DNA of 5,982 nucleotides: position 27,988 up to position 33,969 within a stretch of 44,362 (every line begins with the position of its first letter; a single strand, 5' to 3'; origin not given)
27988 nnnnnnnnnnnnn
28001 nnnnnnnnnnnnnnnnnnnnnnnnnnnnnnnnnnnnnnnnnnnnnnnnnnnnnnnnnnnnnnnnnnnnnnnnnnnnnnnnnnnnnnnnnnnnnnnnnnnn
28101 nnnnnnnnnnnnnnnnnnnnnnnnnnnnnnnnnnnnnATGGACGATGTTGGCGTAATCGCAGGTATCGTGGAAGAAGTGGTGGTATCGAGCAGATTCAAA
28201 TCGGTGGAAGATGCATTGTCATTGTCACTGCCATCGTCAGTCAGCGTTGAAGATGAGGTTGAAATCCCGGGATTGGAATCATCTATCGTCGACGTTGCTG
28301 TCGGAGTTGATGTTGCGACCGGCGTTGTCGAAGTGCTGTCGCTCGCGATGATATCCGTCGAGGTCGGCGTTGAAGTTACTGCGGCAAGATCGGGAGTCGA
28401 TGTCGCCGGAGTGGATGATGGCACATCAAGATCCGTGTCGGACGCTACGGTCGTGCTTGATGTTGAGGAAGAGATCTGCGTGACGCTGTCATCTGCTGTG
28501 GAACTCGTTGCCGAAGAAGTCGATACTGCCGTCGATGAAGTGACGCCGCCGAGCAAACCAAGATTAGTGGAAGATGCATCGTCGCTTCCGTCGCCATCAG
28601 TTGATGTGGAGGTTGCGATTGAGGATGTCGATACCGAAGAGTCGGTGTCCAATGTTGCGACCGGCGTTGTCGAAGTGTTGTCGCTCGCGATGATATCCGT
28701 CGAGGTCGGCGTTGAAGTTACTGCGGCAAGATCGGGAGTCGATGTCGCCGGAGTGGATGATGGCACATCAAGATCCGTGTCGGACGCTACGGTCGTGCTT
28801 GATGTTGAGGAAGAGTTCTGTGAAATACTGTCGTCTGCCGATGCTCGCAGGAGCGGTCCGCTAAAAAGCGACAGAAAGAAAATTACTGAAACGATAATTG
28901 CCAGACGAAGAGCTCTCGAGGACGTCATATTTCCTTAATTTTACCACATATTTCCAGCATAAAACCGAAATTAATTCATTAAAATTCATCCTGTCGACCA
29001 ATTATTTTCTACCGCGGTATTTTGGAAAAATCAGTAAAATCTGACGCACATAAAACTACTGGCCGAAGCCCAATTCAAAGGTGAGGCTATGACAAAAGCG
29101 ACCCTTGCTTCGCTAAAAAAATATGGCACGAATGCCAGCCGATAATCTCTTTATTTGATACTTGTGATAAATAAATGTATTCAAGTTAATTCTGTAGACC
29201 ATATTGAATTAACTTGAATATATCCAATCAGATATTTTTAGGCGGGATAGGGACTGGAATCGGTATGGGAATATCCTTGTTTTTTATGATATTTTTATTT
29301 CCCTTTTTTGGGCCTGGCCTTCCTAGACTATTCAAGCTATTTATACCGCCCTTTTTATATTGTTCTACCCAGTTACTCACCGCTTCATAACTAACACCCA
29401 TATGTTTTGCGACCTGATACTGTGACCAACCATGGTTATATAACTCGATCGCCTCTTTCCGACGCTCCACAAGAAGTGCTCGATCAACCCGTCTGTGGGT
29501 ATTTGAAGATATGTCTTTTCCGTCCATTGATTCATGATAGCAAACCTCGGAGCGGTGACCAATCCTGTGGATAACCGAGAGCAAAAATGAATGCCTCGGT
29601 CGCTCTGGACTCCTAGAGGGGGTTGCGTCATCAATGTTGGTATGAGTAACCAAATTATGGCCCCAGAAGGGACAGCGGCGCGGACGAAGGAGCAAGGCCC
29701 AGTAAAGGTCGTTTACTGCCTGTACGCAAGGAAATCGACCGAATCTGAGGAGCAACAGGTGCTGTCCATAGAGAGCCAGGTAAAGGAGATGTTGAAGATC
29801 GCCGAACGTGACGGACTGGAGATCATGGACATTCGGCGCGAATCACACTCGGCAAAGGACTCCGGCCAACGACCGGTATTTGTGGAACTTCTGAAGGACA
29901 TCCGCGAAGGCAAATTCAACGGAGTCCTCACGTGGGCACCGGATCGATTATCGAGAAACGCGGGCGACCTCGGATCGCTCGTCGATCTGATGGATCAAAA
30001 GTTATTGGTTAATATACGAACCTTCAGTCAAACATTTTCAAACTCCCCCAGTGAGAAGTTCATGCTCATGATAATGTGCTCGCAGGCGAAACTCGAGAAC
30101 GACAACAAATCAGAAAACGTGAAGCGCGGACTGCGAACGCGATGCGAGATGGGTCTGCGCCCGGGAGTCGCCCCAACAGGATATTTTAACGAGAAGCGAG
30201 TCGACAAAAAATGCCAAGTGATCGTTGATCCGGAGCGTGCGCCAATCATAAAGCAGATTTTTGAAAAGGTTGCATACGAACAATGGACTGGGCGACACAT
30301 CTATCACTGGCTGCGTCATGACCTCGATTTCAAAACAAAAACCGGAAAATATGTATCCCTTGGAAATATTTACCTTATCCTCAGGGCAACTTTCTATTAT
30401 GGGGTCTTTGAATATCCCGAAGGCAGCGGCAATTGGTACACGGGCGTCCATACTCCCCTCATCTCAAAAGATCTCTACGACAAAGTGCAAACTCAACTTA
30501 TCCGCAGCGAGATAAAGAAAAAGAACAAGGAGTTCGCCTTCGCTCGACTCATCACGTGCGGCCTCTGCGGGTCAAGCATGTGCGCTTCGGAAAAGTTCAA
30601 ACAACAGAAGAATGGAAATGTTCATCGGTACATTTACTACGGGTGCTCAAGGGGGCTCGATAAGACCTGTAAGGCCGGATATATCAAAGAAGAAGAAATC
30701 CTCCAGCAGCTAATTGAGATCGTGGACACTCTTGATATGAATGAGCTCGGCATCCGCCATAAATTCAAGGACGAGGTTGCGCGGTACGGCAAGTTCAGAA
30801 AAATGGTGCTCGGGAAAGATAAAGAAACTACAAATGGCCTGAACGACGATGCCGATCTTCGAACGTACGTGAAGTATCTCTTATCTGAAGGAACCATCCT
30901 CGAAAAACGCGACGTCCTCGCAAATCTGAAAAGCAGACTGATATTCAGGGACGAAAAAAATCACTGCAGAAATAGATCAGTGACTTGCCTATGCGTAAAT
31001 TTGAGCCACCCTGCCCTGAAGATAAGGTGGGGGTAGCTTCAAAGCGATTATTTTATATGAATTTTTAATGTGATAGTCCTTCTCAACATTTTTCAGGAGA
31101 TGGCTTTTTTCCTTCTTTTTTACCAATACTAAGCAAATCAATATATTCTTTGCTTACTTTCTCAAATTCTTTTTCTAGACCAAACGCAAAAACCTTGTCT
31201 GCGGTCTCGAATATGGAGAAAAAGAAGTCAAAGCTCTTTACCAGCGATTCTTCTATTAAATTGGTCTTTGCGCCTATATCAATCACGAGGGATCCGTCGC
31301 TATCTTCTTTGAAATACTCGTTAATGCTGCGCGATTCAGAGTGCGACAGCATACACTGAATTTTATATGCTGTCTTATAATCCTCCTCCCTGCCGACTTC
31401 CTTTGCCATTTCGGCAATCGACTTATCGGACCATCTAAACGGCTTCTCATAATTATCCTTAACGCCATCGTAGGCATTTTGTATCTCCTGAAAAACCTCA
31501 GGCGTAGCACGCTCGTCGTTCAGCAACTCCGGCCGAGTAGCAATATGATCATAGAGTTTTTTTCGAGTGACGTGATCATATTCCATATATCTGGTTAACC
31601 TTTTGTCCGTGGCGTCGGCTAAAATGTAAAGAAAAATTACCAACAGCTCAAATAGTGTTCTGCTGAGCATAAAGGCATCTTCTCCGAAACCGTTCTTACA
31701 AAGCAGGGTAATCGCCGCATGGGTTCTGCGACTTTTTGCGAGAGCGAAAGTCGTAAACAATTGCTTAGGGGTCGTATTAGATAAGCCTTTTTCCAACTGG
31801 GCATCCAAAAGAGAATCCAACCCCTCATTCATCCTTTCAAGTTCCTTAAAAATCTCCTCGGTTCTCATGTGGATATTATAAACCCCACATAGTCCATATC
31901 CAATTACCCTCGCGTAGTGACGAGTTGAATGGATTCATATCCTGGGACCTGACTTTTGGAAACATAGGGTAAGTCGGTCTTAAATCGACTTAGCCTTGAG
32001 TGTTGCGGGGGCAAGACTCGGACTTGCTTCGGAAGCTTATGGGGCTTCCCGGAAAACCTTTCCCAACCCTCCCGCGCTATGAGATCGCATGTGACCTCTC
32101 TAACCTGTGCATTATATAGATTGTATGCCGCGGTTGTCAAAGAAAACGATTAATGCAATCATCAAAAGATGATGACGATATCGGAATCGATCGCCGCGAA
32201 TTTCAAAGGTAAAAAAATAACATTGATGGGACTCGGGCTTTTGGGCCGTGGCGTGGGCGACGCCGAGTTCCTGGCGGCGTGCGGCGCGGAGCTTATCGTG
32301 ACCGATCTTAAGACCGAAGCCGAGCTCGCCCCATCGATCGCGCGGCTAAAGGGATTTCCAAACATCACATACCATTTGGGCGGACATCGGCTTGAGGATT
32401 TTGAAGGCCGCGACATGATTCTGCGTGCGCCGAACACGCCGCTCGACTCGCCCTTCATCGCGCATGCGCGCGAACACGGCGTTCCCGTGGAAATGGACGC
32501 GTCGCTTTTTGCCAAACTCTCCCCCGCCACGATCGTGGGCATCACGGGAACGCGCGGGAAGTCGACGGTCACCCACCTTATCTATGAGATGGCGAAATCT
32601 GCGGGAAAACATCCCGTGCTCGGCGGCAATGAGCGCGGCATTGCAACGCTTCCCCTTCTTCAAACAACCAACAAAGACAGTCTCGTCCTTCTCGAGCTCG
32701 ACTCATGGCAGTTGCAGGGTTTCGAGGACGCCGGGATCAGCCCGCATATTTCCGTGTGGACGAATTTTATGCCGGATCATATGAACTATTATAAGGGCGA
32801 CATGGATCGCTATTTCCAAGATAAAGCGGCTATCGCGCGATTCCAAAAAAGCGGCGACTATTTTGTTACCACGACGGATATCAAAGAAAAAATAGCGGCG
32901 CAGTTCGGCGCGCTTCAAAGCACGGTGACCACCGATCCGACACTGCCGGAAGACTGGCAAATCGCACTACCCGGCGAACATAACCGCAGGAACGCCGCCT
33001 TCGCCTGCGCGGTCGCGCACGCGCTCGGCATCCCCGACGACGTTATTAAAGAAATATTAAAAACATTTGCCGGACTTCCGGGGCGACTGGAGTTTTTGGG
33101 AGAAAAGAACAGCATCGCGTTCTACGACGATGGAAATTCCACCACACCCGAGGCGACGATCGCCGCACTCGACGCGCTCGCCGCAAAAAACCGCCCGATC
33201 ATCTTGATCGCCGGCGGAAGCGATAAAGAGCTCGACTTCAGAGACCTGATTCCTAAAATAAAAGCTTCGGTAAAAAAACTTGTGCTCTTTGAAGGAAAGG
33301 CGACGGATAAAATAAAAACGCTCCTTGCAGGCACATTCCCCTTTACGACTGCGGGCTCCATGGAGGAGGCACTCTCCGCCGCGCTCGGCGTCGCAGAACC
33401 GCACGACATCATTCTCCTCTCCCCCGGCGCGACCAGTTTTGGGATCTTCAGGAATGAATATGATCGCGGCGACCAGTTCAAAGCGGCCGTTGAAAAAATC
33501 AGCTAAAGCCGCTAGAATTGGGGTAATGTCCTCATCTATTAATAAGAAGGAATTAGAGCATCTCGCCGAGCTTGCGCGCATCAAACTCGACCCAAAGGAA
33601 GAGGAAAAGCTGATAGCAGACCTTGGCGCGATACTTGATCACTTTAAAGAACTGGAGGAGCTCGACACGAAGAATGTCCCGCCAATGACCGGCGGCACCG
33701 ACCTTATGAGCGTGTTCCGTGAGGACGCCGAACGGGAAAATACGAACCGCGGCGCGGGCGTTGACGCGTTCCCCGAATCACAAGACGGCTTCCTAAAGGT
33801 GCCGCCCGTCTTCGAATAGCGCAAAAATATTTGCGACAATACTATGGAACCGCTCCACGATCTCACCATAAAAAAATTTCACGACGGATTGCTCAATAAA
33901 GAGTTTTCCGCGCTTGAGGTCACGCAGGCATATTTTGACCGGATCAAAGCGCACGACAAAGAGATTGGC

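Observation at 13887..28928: Three consecutive ORFs are one ~15-kb (~5,000-aa) surface-protein gene interrupted by two single-nucleotide frame breaks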

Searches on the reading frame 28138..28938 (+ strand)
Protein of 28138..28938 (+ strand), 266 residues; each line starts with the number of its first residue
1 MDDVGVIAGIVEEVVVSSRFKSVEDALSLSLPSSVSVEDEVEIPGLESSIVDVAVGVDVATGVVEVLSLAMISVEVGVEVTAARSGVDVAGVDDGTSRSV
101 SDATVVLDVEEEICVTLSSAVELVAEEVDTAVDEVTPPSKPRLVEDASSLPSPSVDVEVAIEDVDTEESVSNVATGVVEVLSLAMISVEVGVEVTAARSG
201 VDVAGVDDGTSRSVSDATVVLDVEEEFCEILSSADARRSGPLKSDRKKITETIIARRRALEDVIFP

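Call 95: find_encoding_contigs(protein=window:28138-28938:+, flank=10000, max_places=10)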
Protein window:28138-28938:+ (266 aa): 11 contigs read that carry it; 10 places shown.
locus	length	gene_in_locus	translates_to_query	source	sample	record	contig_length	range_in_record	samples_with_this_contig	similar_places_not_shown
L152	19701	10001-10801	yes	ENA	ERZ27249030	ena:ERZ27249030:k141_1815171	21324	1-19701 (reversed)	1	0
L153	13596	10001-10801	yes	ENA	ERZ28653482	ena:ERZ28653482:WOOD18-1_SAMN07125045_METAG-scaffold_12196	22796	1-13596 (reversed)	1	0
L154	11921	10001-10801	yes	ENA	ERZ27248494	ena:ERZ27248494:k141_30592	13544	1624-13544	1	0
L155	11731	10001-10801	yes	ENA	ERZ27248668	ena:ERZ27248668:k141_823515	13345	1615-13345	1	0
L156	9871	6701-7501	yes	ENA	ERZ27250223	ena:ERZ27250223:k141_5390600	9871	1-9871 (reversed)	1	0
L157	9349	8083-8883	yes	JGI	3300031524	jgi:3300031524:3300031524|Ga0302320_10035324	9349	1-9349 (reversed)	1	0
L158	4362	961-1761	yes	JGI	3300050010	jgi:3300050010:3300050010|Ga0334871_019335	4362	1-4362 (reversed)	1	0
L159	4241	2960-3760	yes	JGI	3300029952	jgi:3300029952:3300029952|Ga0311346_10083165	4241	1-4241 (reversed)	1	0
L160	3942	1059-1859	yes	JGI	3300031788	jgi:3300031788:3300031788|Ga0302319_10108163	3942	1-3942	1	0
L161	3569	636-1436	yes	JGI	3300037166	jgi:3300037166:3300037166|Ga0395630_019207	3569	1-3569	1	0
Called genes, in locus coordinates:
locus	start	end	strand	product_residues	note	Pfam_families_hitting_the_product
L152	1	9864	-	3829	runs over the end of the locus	?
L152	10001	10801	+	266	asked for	-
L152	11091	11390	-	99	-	PF13384:HTH_23, PF06056:Terminase_5, PF13518:HTH_28, PF13551:HTH_29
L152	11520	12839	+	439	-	PF00239:Resolvase, PF07508:Recombinase, PF13408:Zn_ribbon_recom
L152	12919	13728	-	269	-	-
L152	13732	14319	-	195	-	-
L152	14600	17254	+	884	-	PF08245:Mur_ligase_M, PF02875:Mur_ligase_C, PF26299:MurL_N, PF26298:MurL_epimerase_C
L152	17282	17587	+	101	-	PF02686:GatC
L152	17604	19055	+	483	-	PF01425:Amidase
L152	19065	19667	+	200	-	-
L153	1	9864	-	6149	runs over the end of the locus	-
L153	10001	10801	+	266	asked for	-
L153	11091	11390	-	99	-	PF13384:HTH_23, PF06056:Terminase_5, PF13518:HTH_28, PF13551:HTH_29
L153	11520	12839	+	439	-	PF00239:Resolvase, PF07508:Recombinase, PF13408:Zn_ribbon_recom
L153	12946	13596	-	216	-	?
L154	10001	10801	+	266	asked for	-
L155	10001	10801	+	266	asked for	-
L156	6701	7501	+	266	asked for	-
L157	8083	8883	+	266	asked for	-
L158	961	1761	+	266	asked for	-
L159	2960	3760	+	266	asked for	-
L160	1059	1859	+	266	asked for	-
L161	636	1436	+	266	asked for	-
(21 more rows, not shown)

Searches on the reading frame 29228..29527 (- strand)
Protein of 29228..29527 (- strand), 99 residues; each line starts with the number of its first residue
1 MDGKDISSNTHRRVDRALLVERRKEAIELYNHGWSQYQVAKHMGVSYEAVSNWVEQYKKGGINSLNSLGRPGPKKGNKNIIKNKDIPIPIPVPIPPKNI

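Call 80: find_encoding_contigs(protein=window:29228-29527:-, flank=10000, max_places=10)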
Protein window:29228-29527:- (99 aa): 20 contigs read that carry it; 10 places shown.
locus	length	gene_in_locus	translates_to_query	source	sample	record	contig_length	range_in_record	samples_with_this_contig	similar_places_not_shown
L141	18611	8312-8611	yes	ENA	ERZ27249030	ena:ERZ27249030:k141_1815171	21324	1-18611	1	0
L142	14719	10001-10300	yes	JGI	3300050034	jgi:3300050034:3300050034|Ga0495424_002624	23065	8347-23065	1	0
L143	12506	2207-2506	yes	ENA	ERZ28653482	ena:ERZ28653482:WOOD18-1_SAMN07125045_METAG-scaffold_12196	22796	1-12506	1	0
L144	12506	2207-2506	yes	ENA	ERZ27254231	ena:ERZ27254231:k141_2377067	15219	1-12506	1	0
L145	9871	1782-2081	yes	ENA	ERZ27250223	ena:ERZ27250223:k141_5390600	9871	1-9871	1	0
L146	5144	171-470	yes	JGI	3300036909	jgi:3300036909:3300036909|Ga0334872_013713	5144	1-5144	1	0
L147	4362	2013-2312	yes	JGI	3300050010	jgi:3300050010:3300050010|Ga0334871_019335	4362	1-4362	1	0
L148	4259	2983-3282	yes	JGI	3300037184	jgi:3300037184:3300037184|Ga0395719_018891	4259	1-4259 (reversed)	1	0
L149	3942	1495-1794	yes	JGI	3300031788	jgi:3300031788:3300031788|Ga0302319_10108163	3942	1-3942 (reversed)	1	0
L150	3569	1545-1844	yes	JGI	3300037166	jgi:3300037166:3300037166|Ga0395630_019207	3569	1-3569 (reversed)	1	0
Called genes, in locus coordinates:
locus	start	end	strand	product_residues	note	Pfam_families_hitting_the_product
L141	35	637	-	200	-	-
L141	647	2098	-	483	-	PF01425:Amidase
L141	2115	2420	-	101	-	PF02686:GatC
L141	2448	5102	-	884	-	PF08245:Mur_ligase_M, PF02875:Mur_ligase_C, PF26299:MurL_N, PF26298:MurL_epimerase_C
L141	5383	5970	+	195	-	-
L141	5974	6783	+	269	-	-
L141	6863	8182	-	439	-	PF00239:Resolvase, PF07508:Recombinase, PF13408:Zn_ribbon_recom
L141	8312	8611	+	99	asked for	PF13384:HTH_23, PF06056:Terminase_5, PF13518:HTH_28, PF13551:HTH_29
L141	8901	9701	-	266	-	-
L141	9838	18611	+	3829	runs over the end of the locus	?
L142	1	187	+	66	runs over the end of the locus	-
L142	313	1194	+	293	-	-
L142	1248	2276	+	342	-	-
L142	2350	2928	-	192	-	-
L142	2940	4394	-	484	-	PF01425:Amidase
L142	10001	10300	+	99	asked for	PF13384:HTH_23, PF06056:Terminase_5, PF13518:HTH_28, PF13551:HTH_29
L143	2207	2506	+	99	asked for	PF13384:HTH_23, PF06056:Terminase_5, PF13518:HTH_28, PF13551:HTH_29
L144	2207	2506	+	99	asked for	PF13384:HTH_23, PF06056:Terminase_5, PF13518:HTH_28, PF13551:HTH_29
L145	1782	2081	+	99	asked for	PF13384:HTH_23, PF06056:Terminase_5, PF13518:HTH_28, PF13551:HTH_29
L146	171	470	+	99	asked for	PF13384:HTH_23, PF06056:Terminase_5, PF13518:HTH_28, PF13551:HTH_29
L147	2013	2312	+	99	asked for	PF13384:HTH_23, PF06056:Terminase_5, PF13518:HTH_28, PF13551:HTH_29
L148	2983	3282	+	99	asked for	PF13384:HTH_23, PF06056:Terminase_5, PF13518:HTH_28, PF13551:HTH_29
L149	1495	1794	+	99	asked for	PF13384:HTH_23, PF06056:Terminase_5, PF13518:HTH_28, PF13551:HTH_29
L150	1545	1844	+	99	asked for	PF13384:HTH_23, PF06056:Terminase_5, PF13518:HTH_28, PF13551:HTH_29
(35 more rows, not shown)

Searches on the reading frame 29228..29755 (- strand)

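Call 12: search_protein_families(library=pfam, proteins=[window:29228-29755:-], max_evalue=0.01)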
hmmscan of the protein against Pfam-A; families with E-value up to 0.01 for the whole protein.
window:29228-29755:- (175 aa): 9 families
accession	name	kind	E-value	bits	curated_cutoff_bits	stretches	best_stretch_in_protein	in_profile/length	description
PF13384.12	HTH_23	-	3.5e-10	39.8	24.6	1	96-141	4-49/50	Homeodomain-like domain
PF13518.12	HTH_28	-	7.8e-10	39.1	25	1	98-149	1-51/52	Helix-turn-helix domain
PF13551.12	HTH_29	-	1.1e-09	38.6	28.1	1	99-153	1-56/64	Winged helix-turn helix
PF06056.18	Terminase_5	-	7.4e-09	35.9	20.3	1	98-146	2-50/58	Putative ATPase subunit of terminase (gpP-like)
PF08281.18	Sigma70_r4_2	-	5.2e-05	23.2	25.7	1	97-131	13-48/54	Sigma-70, region 4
PF01527.26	HTH_Tnp_1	-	0.00022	21.8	24.1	1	98-138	11-51/75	Transposase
PF01381.28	HTH_3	-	0.0034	17.8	23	1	107-130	7-30/55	Helix-turn-helix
PF15943.11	YdaS_toxin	-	0.0042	17.3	30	1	111-132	10-31/65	Bacterial toxin YdaS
PF14549.12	P22_Cro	-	0.007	16.6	30.2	0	111-131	11-31/60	DNA-binding transcriptional regulator Cro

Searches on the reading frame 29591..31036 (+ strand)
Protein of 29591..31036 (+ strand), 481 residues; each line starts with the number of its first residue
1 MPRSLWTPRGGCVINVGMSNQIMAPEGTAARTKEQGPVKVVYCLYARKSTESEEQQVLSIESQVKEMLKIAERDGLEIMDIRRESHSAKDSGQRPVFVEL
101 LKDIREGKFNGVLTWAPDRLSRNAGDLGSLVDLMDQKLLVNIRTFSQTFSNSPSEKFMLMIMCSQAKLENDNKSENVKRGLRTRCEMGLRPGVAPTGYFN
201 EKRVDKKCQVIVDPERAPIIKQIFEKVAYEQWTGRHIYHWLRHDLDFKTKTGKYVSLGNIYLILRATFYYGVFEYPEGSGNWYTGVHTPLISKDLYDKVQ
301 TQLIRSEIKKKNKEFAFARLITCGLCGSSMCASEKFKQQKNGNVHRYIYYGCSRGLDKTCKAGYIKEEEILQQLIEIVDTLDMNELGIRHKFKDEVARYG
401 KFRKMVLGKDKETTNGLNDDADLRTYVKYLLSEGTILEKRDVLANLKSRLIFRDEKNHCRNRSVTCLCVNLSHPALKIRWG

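Call 9: search_protein_families(library=pfam, proteins=[window:29591-31036:+], max_evalue=0.001)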
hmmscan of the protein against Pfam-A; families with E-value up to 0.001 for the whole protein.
window:29591-31036:+ (481 aa): 3 families
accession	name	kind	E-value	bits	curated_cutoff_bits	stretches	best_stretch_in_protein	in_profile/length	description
PF00239.26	Resolvase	-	1.5e-22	80.7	23.3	1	44-188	3-143/145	Resolvase, N terminal domain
PF07508.19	Recombinase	-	1.2e-10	42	21.1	1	214-303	1-99/102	Recombinase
PF13408.12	Zn_ribbon_recom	-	3e-09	37.6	25.3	1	317-376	2-55/58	Recombinase zinc beta ribbon domain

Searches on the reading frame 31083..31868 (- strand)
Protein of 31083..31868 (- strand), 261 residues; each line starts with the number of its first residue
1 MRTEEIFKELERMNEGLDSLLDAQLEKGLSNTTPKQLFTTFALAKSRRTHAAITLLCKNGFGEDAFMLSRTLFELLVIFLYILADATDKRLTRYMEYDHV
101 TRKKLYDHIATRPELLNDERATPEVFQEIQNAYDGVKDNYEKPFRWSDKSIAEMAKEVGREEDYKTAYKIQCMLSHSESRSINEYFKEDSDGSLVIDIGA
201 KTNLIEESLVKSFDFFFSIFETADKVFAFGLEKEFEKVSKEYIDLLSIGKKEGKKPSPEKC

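Call 9: search_protein_families(library=pfam, proteins=[window:31083-31868:-], max_evalue=0.001)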
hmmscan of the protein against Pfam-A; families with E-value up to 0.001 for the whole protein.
window:31083-31868:- (261 aa): 1 family
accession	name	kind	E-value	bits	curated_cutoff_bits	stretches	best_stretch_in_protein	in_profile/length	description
PF18928.5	DUF5677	-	2.5e-33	115.9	27.1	1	42-192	7-165/166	Family of unknown function (DUF5677)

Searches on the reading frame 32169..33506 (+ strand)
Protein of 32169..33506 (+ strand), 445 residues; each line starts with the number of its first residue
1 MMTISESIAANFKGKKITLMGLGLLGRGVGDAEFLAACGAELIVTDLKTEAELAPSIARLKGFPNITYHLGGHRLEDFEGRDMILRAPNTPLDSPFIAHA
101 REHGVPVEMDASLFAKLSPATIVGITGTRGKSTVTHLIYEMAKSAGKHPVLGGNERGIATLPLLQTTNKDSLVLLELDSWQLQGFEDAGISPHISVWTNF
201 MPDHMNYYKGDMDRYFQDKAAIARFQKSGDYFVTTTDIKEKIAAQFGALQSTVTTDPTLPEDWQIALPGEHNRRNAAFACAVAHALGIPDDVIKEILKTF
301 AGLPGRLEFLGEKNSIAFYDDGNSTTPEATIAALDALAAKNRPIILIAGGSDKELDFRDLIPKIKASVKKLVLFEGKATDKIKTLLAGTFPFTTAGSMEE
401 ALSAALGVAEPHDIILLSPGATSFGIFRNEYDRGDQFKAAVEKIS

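Call 9: search_protein_families(library=pfam, proteins=[window:32169-33506:+], max_evalue=0.001)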
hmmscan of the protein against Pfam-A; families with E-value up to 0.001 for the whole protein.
window:32169-33506:+ (445 aa): 3 families
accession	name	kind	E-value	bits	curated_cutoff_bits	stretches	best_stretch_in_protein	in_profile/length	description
PF08245.18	Mur_ligase_M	-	5.3e-19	69.4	24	1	125-243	1-132/200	Mur ligase middle domain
PF02875.26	Mur_ligase_C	-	1.2e-13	52.4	28.4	1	305-419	1-125/127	Mur ligase, glutamate ligase domain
PF21799.2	MurD-like_N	-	9.9e-07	29.4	27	1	15-107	1-86/88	Mur ligase MurD-like, N-terminal domain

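Call 24: find_encoding_contigs(protein=window:32169-33506:+, flank=10000, max_places=8)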
Protein window:32169-33506:+ (445 aa): no gene with exactly this product is on record in the collection.

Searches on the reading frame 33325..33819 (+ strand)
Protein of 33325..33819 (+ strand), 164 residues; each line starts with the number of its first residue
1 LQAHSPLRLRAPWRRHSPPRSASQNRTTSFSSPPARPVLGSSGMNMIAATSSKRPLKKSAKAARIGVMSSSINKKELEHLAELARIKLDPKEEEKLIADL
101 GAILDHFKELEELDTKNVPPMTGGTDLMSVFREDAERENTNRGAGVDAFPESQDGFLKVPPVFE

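Call 12: search_protein_families(library=pfam, proteins=[window:33325-33819:+], max_evalue=0.01)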
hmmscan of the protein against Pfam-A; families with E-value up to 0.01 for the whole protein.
window:33325-33819:+ (164 aa): 2 families
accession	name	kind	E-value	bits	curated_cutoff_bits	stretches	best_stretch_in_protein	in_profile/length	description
PF02686.20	GatC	-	6.5e-15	55.5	23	1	88-159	1-66/66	Glu-tRNAGln amidotransferase C subunit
PF20978.2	Gta3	-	0.0012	19.1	27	1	71-120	7-59/60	Glutamyl-tRNA amidotransferase complex subunit Gta3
